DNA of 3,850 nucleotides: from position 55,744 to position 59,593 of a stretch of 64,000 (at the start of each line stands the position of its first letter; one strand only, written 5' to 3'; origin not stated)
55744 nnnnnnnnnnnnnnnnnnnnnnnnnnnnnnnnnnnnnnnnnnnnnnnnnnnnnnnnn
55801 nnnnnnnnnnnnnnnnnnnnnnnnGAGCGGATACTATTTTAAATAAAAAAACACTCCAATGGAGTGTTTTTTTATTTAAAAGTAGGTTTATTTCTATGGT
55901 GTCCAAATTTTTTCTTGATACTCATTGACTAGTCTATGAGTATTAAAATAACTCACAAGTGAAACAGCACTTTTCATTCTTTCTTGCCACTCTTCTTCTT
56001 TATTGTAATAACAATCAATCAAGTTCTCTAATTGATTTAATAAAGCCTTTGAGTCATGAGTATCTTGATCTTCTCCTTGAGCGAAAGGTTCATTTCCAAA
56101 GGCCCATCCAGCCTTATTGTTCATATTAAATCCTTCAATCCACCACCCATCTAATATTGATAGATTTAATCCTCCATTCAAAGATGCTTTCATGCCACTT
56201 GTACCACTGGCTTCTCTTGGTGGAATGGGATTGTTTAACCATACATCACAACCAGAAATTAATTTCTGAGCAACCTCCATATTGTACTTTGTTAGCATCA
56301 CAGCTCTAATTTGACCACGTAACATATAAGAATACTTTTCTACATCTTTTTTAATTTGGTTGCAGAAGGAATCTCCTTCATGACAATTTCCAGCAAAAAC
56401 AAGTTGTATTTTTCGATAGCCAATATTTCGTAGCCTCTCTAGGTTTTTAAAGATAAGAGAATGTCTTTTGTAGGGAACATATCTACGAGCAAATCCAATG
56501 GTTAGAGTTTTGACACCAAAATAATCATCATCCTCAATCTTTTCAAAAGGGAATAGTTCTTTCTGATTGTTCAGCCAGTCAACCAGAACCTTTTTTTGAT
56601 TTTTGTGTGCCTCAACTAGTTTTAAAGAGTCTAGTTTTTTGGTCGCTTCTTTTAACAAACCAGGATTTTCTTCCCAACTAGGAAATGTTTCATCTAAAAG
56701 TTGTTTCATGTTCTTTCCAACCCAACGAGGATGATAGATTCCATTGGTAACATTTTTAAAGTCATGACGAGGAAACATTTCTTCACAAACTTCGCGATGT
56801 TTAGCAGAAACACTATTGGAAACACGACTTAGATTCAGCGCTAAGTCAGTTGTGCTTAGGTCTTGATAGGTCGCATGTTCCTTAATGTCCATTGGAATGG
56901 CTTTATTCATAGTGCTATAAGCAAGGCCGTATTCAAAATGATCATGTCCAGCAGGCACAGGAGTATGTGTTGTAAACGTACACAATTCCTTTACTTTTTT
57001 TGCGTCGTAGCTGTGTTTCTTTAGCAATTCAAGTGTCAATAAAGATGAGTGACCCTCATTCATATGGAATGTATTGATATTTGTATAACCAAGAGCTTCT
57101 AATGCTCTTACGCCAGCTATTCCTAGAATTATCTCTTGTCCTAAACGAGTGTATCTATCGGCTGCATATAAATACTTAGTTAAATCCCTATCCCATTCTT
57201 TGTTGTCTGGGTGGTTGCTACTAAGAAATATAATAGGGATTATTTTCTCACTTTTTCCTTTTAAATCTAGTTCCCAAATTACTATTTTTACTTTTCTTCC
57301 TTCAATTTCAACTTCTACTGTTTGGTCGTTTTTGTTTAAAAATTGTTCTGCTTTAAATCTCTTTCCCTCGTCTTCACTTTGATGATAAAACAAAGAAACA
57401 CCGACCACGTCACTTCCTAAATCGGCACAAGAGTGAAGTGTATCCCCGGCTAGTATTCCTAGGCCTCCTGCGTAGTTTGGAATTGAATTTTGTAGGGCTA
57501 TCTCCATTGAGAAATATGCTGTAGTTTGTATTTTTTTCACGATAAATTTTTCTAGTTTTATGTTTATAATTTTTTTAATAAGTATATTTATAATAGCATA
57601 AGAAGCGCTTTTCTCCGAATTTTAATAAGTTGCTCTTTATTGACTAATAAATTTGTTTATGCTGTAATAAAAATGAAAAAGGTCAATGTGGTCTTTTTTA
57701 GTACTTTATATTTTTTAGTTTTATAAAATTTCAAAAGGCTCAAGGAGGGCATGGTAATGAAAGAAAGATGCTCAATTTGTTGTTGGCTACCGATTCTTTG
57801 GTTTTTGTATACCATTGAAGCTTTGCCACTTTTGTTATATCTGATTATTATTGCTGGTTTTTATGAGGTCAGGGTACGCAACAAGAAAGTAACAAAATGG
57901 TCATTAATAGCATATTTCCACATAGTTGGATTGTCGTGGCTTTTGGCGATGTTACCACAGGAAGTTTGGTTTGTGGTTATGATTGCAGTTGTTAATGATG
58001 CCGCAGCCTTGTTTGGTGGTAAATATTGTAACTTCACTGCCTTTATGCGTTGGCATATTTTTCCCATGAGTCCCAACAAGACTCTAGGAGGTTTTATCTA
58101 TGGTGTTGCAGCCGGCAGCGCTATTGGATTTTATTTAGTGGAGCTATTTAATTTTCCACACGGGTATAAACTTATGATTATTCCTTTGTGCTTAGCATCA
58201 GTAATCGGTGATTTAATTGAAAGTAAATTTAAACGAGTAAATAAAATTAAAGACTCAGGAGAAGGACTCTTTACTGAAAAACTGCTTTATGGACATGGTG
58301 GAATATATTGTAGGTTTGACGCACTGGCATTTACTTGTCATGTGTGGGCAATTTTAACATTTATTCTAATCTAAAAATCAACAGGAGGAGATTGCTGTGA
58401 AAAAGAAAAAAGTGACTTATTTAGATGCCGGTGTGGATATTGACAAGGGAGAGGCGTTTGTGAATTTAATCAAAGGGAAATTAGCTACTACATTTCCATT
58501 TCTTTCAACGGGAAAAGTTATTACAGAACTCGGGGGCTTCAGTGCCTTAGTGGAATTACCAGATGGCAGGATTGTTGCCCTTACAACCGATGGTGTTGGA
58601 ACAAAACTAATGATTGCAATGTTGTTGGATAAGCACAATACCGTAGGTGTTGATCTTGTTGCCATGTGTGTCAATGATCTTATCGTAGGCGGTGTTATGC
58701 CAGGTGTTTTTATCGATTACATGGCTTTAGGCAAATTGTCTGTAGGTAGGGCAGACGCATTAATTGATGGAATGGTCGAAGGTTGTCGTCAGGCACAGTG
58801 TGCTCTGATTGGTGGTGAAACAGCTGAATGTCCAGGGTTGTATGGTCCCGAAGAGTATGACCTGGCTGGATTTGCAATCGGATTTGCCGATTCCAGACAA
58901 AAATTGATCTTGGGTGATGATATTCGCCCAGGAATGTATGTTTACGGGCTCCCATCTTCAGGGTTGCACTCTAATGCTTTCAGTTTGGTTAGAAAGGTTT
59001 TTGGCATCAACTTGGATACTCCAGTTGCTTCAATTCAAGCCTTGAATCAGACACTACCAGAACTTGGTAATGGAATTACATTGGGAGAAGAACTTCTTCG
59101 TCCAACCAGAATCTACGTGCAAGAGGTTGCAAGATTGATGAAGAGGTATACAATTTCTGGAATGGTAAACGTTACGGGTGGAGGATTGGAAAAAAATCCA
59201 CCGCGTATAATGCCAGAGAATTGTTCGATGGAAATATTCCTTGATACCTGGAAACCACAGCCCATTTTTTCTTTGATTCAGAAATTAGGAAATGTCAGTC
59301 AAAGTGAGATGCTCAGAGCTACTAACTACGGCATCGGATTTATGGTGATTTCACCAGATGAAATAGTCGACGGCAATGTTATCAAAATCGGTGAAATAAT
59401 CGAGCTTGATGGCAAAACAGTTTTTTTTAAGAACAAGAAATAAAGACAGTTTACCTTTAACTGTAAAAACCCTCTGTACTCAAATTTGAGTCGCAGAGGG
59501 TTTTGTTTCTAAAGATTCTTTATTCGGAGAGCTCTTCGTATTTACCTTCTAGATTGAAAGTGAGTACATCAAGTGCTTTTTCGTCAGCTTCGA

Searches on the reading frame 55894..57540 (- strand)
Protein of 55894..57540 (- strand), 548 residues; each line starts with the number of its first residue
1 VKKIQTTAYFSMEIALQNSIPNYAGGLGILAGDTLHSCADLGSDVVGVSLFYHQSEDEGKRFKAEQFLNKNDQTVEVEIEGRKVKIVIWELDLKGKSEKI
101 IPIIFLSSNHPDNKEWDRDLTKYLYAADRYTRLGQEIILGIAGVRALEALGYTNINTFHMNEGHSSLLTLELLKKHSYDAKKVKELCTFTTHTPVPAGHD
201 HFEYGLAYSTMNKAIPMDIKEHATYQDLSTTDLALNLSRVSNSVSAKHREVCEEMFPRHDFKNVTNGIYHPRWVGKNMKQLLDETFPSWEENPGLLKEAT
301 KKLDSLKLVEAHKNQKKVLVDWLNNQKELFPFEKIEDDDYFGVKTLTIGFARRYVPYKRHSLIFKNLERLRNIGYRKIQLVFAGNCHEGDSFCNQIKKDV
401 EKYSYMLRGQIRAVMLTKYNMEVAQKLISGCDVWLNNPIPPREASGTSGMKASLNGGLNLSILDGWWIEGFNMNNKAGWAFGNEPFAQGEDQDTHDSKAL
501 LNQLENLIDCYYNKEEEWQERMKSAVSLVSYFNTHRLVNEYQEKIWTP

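Call 9: search_protein_families(library=pfam, proteins=[window:55894-57540:-], max_evalue=0.001)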
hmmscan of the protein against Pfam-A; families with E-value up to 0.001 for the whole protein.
window:55894-57540:- (548 aa): 2 families
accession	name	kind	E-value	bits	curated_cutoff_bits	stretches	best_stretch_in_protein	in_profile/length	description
PF00343.26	Phosphorylase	-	3.7e-22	78.9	27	1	217-469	313-583/713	Carbohydrate phosphorylase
PF08323.17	Glyco_transf_5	-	3.6e-05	24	22.7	1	24-255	15-228/239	Starch synthase catalytic domain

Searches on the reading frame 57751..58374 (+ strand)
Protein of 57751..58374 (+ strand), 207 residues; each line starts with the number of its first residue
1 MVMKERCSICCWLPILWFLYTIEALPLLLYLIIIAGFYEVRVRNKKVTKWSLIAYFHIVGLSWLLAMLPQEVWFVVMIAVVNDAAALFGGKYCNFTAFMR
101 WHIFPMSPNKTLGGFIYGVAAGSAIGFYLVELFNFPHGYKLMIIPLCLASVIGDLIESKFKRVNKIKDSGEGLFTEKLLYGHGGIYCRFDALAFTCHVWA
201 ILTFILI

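Call 9: search_protein_families(library=pfam, proteins=[window:57751-58374:+], max_evalue=0.001)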
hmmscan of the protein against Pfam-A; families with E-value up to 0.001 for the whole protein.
window:57751-58374:+ (207 aa): 1 family
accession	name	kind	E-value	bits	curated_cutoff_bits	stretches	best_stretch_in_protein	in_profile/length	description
PF01148.25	CTP_transf_1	-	2.4e-21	77.2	24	1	20-204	70-262/264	Cytidylyltransferase family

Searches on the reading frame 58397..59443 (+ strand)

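Call 9: search_protein_families(library=pfam, proteins=[window:58397-59443:+], max_evalue=0.001)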
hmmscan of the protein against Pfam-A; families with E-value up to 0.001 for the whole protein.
window:58397-59443:+ (348 aa): 2 families
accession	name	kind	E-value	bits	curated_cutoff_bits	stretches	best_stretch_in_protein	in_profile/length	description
PF00586.29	AIRS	-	6.6e-21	75.3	24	1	50-163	5-111/112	AIR synthase related protein, N-terminal domain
PF02769.27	AIRS_C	-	1.7e-17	64.4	23.1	1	177-322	1-123/156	AIR synthase related protein, C-terminal domain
